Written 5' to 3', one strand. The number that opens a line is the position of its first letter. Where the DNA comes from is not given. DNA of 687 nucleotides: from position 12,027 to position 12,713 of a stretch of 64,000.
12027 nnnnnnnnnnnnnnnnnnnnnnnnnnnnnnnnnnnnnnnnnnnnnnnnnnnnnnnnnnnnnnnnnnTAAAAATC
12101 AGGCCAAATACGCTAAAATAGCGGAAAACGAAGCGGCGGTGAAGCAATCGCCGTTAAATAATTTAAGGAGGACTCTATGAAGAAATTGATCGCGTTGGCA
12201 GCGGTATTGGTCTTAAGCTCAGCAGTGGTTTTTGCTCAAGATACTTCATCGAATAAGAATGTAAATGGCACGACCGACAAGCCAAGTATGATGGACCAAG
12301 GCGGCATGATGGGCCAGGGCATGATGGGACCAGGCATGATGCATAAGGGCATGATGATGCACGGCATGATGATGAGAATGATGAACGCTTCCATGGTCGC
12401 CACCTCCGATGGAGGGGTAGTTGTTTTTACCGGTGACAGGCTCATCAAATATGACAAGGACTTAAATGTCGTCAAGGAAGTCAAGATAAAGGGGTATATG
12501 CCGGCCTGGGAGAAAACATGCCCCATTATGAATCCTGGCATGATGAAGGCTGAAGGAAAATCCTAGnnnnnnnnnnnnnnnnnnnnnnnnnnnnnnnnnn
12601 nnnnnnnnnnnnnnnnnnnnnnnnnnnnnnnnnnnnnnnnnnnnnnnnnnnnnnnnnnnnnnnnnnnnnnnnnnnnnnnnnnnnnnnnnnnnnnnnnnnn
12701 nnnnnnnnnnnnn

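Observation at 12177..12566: Extremely Met-rich periplasmic protein encoded by a GGC-ATG-ATG coding microsatellite, translationally abutting the ATPase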

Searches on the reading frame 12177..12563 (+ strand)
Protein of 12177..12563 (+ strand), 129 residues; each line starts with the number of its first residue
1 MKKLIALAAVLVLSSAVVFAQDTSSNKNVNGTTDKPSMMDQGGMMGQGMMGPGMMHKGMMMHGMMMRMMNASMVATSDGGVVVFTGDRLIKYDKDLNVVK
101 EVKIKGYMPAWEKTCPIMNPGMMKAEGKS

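Call 4: search_protein_families(library=pfam, proteins=[window:12177-12563:+], max_evalue=0.1)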
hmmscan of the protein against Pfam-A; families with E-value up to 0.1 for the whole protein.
window:12177-12563:+ (129 aa): 0 families

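Call 6: search_protein_families(library=ncbifam, proteins=[window:12177-12563:+], max_evalue=1)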
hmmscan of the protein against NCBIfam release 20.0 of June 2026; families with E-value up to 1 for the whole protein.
window:12177-12563:+ (129 aa): 5 families
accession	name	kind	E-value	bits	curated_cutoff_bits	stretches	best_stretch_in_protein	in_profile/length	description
NF053838.1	hit_Bd0108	equivalog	0.001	19.5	40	1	1-43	1-44/94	predatory lifecycle switch protein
NF043011.1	CytC7_Geobact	equivalog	0.0043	17.5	120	1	1-34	1-34/89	cytochrome c7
NF008363.0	PRK11154.1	equivalog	0.1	10.7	869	1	18-72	290-342/708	fatty acid oxidation complex subunit alpha FadJ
NF040942.2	hypo_ExtJ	equivalog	0.19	12.1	52.5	1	1-23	1-27/77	selenite/tellurite reduction operon protein ExtJ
NF007769.1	PRK10455.1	equivalog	0.89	9.8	174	0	1-59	1-57/160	ATP-independent periplasmic protein-refolding chaperone Spy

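Call 8: find_homologous_proteins(query=window:12177-12563:+, max_evalue=0.01)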
Query window:12177-12563:+ (129 aa): 168 proteins with E <= 0.01 among 380 candidates; the best 120 are listed.
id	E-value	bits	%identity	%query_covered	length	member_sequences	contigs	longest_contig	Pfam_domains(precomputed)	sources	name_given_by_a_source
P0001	1.1e-76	272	100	100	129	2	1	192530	-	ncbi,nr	ncbi:MAG: hypothetical protein KGJ09_03000 [Candidatus Omnitrophica bacterium]|nr:hypothetical prote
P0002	4.3e-19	86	51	45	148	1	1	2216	-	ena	-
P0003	2.7e-18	84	61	36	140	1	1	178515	-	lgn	-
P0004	9.6e-18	82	59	36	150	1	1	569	-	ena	-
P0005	2.3e-17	81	50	78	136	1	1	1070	-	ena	-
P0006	4.6e-17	80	58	50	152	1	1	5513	-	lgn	-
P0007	7.5e-17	79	61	33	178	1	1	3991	-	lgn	-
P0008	1.6e-16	78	48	40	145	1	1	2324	-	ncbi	-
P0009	1.6e-16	78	52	36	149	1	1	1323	-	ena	-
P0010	1.7e-16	78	55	40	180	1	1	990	-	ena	-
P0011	5.6e-16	76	46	89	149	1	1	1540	-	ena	-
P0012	6.5e-16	76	57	38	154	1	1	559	-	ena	-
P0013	9.5e-16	76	52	43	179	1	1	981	-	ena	-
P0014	1.1e-15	75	47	78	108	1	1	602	-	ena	-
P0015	2.0e-15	75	48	40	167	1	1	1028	-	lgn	-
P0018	2.9e-15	74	52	33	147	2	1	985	-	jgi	jgi:hypothetical protein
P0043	3.5e-13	67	52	42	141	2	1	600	-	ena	-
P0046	7.5e-13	66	71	26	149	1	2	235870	-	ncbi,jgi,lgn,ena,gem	-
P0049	9.7e-13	66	42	95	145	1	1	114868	-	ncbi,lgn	-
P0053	1.5e-12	65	51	48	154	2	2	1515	-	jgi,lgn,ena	-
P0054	2.2e-12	65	57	47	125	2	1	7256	-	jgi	jgi:hypothetical protein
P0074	2.6e-11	61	60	33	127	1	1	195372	-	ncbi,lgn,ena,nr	ncbi:MAG: hypothetical protein EXS63_00055 [Candidatus Omnitrophica bacterium]|nr:hypothetical prote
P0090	1.2e-10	59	53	50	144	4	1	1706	-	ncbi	-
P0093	1.4e-10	59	52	51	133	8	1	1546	-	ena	-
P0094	1.8e-10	59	39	96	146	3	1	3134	-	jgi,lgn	jgi:hypothetical protein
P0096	2.2e-10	58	40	92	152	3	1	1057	-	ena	-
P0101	3.8e-10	58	53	51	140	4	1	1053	-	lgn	-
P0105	5.4e-10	57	40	100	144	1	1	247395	-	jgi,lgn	jgi:hypothetical protein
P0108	7.3e-10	57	63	31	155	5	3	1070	-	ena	-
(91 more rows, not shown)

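Call 11: search_solved_structures(query=A1, max_evalue=10, show_alignments=2)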
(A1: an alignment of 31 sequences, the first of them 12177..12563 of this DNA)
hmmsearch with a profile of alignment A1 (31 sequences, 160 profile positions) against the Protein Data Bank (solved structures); distinct sequences matched with E-value up to 10: 1.
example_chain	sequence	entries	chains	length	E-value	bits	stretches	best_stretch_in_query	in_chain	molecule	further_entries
2k0q_A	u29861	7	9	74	0.21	15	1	52-99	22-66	Putative uncharacterized protein copK | Copper resistance protein K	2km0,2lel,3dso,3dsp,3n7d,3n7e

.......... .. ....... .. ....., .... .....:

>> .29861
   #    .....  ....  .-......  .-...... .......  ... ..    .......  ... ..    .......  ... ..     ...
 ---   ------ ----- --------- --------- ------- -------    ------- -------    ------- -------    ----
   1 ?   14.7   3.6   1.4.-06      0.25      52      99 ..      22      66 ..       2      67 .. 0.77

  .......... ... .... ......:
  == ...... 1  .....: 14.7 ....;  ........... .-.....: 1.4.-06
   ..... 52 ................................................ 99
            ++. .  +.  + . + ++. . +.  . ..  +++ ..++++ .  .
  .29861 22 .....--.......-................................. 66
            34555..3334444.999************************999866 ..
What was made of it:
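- Tried and rejected: CopK homology was a promising weak PDB hit (call 11).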

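Call 17: find_encoding_contigs(protein=P0046, flank=8000, max_places=2)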
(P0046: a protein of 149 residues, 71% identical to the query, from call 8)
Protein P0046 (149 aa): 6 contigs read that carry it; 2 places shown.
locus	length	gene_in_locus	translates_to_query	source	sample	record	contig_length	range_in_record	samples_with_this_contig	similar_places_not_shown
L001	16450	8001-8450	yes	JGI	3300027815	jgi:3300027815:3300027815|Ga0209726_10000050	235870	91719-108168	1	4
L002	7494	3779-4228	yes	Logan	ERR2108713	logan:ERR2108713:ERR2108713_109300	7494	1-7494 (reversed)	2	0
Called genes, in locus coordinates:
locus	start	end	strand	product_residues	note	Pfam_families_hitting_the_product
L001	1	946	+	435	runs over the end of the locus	PF02321:OEP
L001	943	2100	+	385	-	PF19335:HMBD, PF25869:3HB_CusB (faint), PF25954:Beta-barrel_RND_2, PF25975:CzcB_C, PF25989:YknX_C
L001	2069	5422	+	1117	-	PF00873:ACR_tran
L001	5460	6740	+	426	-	PF03600:CitMHS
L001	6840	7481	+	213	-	PF00398:RrnaAD (weak), PF05401:NodS, PF00891:Methyltransf_2 (weak), PF13847:Methyltransf_31, PF08241:Methyltransf_11, PF08242:Methyltransf_12, PF13649:Methyltransf_25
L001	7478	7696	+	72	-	-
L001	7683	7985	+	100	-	PF18926:DUF5676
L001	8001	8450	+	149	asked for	-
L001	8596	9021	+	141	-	PF04143:Sulf_transp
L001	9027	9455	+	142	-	PF20398:DUF6691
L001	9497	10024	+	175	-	PF13847:Methyltransf_31, PF08241:Methyltransf_11, PF08242:Methyltransf_12, PF13649:Methyltransf_25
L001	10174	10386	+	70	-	PF02635:DsrE (weak)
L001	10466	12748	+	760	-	PF04945:YHS, PF19335:HMBD, PF00122:E1-E2_ATPase, PF00702:Hydrolase, PF08282:Hydrolase_3 (weak)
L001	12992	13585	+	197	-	PF01914:MarC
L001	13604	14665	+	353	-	PF01544:CorA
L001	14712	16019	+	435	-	PF04357:TamB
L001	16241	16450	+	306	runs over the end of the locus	PF01297:ZnuA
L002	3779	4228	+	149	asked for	-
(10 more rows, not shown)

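Call 18: find_encoding_contigs(protein=P0105, flank=8000, max_places=2)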
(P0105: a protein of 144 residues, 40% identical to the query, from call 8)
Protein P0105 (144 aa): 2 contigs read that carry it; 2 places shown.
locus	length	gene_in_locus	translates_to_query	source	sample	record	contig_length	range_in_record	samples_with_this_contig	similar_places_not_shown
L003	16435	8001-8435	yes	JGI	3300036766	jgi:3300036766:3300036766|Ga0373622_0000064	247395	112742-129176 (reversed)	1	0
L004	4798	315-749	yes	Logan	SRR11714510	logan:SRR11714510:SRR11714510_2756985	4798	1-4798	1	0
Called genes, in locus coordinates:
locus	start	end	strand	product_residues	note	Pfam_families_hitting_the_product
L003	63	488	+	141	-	PF05025:RbsD_FucU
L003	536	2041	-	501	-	-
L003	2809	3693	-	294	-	-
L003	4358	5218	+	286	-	PF07963:N_methyl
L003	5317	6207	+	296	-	PF07963:N_methyl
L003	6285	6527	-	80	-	-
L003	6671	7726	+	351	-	PF02547:Queuosine_synth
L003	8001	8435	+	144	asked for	-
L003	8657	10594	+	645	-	PF05524:PEP-utilisers_N, PF00391:PEP-utilizers, PF02896:PEP-utilizers_C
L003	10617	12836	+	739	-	PF00122:E1-E2_ATPase, PF00702:Hydrolase, PF08282:Hydrolase_3 (faint)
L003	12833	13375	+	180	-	PF01814:Hemerythrin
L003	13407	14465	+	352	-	PF12838:Fer4_7 (faint), PF13237:Fer4_10 (faint), PF17179:Fer4_22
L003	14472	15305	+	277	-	PF00175:NAD_binding_1, PF10418:DHODB_Fe-S_bind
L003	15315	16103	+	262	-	PF01058:Oxidored_q6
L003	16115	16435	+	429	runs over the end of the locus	PF00374:NiFeSe_Hases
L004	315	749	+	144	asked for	-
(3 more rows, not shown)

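Call 19: find_encoding_contigs(protein=P0003, flank=8000, max_places=2)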
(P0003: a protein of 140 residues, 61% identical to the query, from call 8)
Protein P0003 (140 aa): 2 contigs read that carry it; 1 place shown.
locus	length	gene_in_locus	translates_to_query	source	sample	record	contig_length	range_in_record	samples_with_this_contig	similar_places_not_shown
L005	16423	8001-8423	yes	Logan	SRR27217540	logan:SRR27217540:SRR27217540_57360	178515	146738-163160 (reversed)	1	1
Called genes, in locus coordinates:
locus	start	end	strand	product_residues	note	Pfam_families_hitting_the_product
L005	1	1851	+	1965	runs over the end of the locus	-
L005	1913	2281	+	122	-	PF26622:DUF8199 (weak)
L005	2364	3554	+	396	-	PF19335:HMBD, PF25954:Beta-barrel_RND_2, PF25975:CzcB_C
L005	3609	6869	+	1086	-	PF00873:ACR_tran, PF03176:MMPL (faint)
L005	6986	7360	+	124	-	PF04945:YHS (weak)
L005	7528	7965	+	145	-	PF09990:DUF2231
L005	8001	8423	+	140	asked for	-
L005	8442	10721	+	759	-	PF04945:YHS, PF19335:HMBD, PF00122:E1-E2_ATPase, PF00702:Hydrolase, PF08282:Hydrolase_3 (weak)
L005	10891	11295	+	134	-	-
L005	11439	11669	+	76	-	-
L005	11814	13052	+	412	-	PF07690:MFS_1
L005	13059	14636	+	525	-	PF00209:SNF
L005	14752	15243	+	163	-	PF00719:Pyrophosphatase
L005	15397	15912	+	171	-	PF01471:PG_binding_1, PF09374:PG_binding_3 (faint)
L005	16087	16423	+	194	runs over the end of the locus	PF01914:MarC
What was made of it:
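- Loci L001, L003 and L005 also place relatives near CopA and Cus genes (calls 17-19).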

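Call 20: predict_structure(alignment_id=A2)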
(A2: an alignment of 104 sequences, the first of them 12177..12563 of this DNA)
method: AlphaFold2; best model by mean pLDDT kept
length: 129 residues; sequences in the alignment: 104
mean_pLDDT: 63.3   pTM: 0.38
mean pLDDT of the five models: 63.3, 62.8, 62.7, 61.3, 61.1
residues with pLDDT >= 90: 28; 70-90: 9; 50-70: 56; < 50: 36
segments of 3 or more residues with pLDDT < 50: 19-32, 34-43, 45-50, 126-129
pLDDT, mean of each block of 10 residues (from residue 1): 58 52 42 46 45 52 58 93 92 97 78 56 50
secondary structure, 60 per line:
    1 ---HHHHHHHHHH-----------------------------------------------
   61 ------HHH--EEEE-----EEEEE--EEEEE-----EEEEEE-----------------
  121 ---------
elements in order: H4-13 E72-75 E81-85 E88-92 E98-103
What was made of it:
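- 12285..12386 (+): Met/Gly-rich tract (aa 37-70; 16 Met and 8 Gly in 34 residues), predicted disordered. AF2 block-mean pLDDT for residues 21-70 is 42-58, with 19-50 almost entirely below 50 (call 20).
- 12390..12485 (+): Conserved folded core (aa 72-103, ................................), a four-stranded antiparallel beta-meander. Block-mean pLDDT is 92-97 (call 20).
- On CusF (Pfam PF11604 CusF_Ec): The AF2 core is a 4-strand meander (call 20).
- Closest known: SilE / PcoE. Different: Unlike SilE, it has a confidently folded beta core (call 20).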

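Call 21: find_encoding_contigs(protein=P0049, flank=8000, max_places=1)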
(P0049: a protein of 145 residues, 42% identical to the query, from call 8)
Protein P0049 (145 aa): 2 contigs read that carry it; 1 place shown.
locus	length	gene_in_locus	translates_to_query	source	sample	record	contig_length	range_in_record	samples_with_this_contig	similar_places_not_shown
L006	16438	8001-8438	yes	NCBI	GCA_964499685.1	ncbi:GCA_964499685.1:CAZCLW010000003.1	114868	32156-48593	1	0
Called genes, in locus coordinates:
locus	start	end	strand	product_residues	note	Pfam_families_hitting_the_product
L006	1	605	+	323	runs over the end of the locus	PF00535:Glycos_transf_2, PF10111:Glyco_tranf_2_2, PF13506:Glyco_transf_21 (faint), PF13641:Glyco_tranf_2_3, PF13632:Glyco_trans_2_3 (weak)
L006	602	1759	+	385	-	PF13477:Glyco_trans_4_2 (weak), PF13439:Glyco_transf_4, PF13579:Glyco_trans_4_4, PF13524:Glyco_trans_1_2 (faint), PF00534:Glycos_transf_1, PF13692:Glyco_trans_1_4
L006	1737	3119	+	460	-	PF04932:Wzy_C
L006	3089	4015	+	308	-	PF00535:Glycos_transf_2, PF10111:Glyco_tranf_2_2, PF13641:Glyco_tranf_2_3 (weak), PF13632:Glyco_trans_2_3 (weak)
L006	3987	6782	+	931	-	PF03808:Glyco_tran_WecG, PF02012:BNR (faint), PF14870:PSII_BNR (faint), PF15902:Sortilin-Vps10 (weak), PF25852:DUF6242_C (faint)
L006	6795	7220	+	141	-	PF03364:Polyketide_cyc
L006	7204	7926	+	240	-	PF04367:DUF502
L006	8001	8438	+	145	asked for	-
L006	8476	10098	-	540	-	-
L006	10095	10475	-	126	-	-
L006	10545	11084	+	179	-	PF08823:PG_binding_2 (faint), PF01471:PG_binding_1, PF09374:PG_binding_3 (faint), PF01471:PG_binding_1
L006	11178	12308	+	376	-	PF02786:CPSase_L_D2, PF08442:ATP-grasp_2, PF13549:ATP-grasp_5, PF24948:Citrate_synth_N, PF00549:Ligase_CoA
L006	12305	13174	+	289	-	PF02629:CoA_binding, PF13380:CoA_binding_2 (faint), PF13607:Succ_CoA_lig, PF00549:Ligase_CoA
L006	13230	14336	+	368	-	PF01656:CbiA, PF13500:AAA_26, PF07085:DRTGG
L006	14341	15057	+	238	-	PF13489:Methyltransf_23 (weak), PF13847:Methyltransf_31 (faint), PF08241:Methyltransf_11, PF13649:Methyltransf_25 (weak), PF03269:DUF268 (weak)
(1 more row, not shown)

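Call 22: find_encoding_contigs(protein=P0074, flank=8000, max_places=1)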
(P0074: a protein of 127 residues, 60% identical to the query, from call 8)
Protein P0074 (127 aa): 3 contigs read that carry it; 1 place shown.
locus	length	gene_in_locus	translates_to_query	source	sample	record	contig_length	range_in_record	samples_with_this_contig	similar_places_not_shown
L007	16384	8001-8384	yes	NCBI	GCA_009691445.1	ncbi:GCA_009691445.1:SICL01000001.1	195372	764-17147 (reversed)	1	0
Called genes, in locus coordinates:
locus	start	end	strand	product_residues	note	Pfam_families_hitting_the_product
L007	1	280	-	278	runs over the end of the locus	PF00116:COX2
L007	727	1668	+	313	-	PF01370:Epimerase (weak), PF01488:Shikimate_DH (faint)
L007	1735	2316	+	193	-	PF00929:RNase_T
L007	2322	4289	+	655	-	PF00596:Aldolase_II, PF00106:adh_short, PF08659:KR (weak), PF23441:SDR (weak), PF13561:adh_short_C2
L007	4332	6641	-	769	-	PF08447:PAS_3, PF13426:PAS_9 (weak), PF00990:GGDEF, PF00563:EAL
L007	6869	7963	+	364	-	PF00155:Aminotran_1_2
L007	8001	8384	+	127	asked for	-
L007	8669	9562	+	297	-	-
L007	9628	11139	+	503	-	PF00919:UPF0004, PF04055:Radical_SAM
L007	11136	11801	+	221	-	PF03853:YjeF_N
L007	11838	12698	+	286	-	PF04055:Radical_SAM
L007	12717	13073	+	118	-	PF00364:Biotin_lipoyl, PF25917:BSH_RND (faint), PF25997:BSH_YhbJ (weak), PF26018:BSH_RND_rel (faint)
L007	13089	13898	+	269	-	PF01177:Asp_Glu_race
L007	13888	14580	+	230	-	PF00733:Asn_synthase (weak), PF00764:Arginosuc_synth (weak), PF06508:QueC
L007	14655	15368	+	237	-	PF13353:Fer4_12 (weak), PF04055:Radical_SAM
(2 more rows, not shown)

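Call 24: search_protein_representatives(alignment_id=A2)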
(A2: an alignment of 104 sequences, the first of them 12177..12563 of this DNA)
Query: 104 sequences, 150 profile positions. Proteins with E-value up to 0.001 (for the whole library): 1173; up to 1e-10: 985; up to 1e-30: 101. The best 150 are listed.
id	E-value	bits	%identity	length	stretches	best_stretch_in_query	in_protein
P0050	8.1e-53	194.9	-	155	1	1-148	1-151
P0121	7.3e-49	182.0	-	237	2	6-125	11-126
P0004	1.8e-46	174.3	-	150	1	1-148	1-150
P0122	2.3e-45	170.7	-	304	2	30-124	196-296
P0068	2.9e-45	170.4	-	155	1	1-148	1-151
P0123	3.6e-45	170.0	-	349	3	29-126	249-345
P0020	9.6e-45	168.7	-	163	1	1-148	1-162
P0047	3.3e-44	166.9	-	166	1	1-148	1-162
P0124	1.0e-43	165.4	-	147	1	1-148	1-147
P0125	5.9e-43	162.9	-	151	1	1-148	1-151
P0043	3.0e-42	160.6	-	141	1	1-148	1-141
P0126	7.7e-42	159.3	-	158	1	1-148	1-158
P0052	1.1e-40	155.6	-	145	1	1-148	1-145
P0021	1.4e-40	155.2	-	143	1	1-134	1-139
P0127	2.8e-40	154.2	-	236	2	5-119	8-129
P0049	3.5e-36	140.9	-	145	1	1-148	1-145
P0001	1.6e-31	125.8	-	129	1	1-125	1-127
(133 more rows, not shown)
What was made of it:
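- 12177..12566 (+): Met-rich secreted protein gene: 129 aa, member of an unannotated family. There are 168 word-index homologues (call 8) and 985 cluster representatives at E<=1e-10 (call 24).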

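Call 27: fold_search(model_id=the predicted structure, library=pdb)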
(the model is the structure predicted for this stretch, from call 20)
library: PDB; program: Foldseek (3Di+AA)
matches with E <= 10: 1058; with E <= 0.001: 0
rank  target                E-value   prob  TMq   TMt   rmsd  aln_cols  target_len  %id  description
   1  9dvs_D                7.3e-02  0.99  0.24  0.06   6.7        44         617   27  CryoEM structure of Syn7942 RNAP-SigA holoenzyme (released 2025-10-15)
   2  7z4b_EA               8.3e-02  0.87  0.25  0.10  23.8       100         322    9  Bacteriophage SU10 virion (C1) (released 2022-12-28)
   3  9e2g_2B               1.8e-01  0.99  0.26  0.06   2.6        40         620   30  Cryo-EM structure of 48 nm repeat of microtubule doublet from T. brucei flagellum (released 2025-03-12)
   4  1mk9_B                1.8e-01  0.97  0.21  0.15   4.1        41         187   15  CRYSTAL STRUCTURE OF AN INTEGRIN BETA3-TALIN CHIMERA (released 2003-01-28)
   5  6urg_B                2.0e-01  0.99  0.23  0.08   1.5        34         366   18  Cryo-EM structure of human CPSF160-WDR33-CPSF30-CPSF100 PIM complex (released 2019-11-27)
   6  6tje_B                2.3e-01  1.00  0.24  0.19   1.2        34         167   26  Crystal structure of the computationally designed Cake5 protein (released 2020-05-06)
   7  5l56_A                2.4e-01  1.00  0.25  0.03   0.9        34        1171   20  Plexin A1 full extracellular region, domains 1 to 10, to 4 angstrom (released 2016-07-06)
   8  8e3q_B                2.6e-01  0.99  0.23  0.08   1.7        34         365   18  CRYO-EM STRUCTURE OF the human MPSF (released 2023-01-18)
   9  8bf4_C                2.7e-01  1.00  0.24  0.07   0.9        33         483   15  Crystal structure of Mouse Plexin-B1 (20-535) in complex with VHH15 and VHH14 (released 2023-05-03)
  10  5lhz_C                2.7e-01  0.30  0.14  0.22  11.5        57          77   12  PB3 Domain of Human PLK4 in Complex with Coiled-Coil Domain of STIL (released 2017-03-01)
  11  6bly_B                2.9e-01  0.99  0.23  0.08   1.4        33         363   18  Cryo-EM structure of human CPSF-160-WDR33 complex at 3.36A resolution (released 2017-11-22)
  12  9qzc_i                2.9e-01  0.99  0.25  0.08   1.6        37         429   14  Proximal A-C linker of Tetrahymena centriole, one repeating unit (released 2025-09-17)
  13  9t3x_B                2.9e-01  0.99  0.22  0.08   1.4        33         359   18  cryo-EM structure of CPSF160-WDR33-ZC3H18 (released 2026-01-28)
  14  3ba0                  2.9e-01  0.98  0.24  0.09   3.3        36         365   17  Crystal structure of full-length human MMP-12 (released 2008-07-29)
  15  3vu4_B                2.9e-01  0.97  0.22  0.10   1.9        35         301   14  Crystal structure of Kluyvelomyces marxianus Hsv2 (released 2012-07-04)
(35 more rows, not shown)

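Call 30: search_protein_families(library=pfam, alignment_id=A2, max_evalue=1)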
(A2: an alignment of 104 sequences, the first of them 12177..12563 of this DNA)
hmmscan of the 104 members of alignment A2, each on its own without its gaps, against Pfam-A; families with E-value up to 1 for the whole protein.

A. member 1, window:12177-12563:+ (129 aa): 0 families

B. families by the number of members that match (of 104 scanned): 50 families (the first 25 are shown)
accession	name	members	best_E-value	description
PF09894.15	MJ0548_N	8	0.0028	Connectase MJ0548-like, N-terminal domain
PF06022.16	Cir_Bir_Yir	8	0.048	Plasmodium variant antigen protein Cir/Yir/Bir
PF11162.13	DUF2946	6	0.021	Protein of unknown function (DUF2946)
PF08139.17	LPAM_1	4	0.011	Prokaryotic membrane lipoprotein lipid attachment site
PF06859.18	Bin3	4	0.063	Bicoid-interacting protein 3 (Bin3)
PF09706.15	Cas_CXXC_CXXC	3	0.048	CRISPR-associated protein (Cas_CXXC_CXXC)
PF04956.18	TrbC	2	0.0022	TrbC/VIRB2 pilin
PF22263.1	DUF6951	2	0.022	Family of unknown function (DUF6951)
PF17189.10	Glyco_hydro_30C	2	0.031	Glycosyl hydrolase family 30 beta sandwich domain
PF23145.1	Zf_2nd_IFT121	2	0.06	IFT121, second zinc finger domain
PF01517.23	HDV_ag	2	0.076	Hepatitis delta virus delta antigen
PF20076.4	DUF6472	2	0.12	Domain of unknown function (DUF6472)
PF06696.16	Strep_SA_rep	2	0.32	Streptococcal surface antigen repeat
PF13506.12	Glyco_transf_21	2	0.88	Glycosyl transferase family 21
PF11490.13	DNA_pol3_a_NII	1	0.00011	DNA polymerase III polC-type N-terminus II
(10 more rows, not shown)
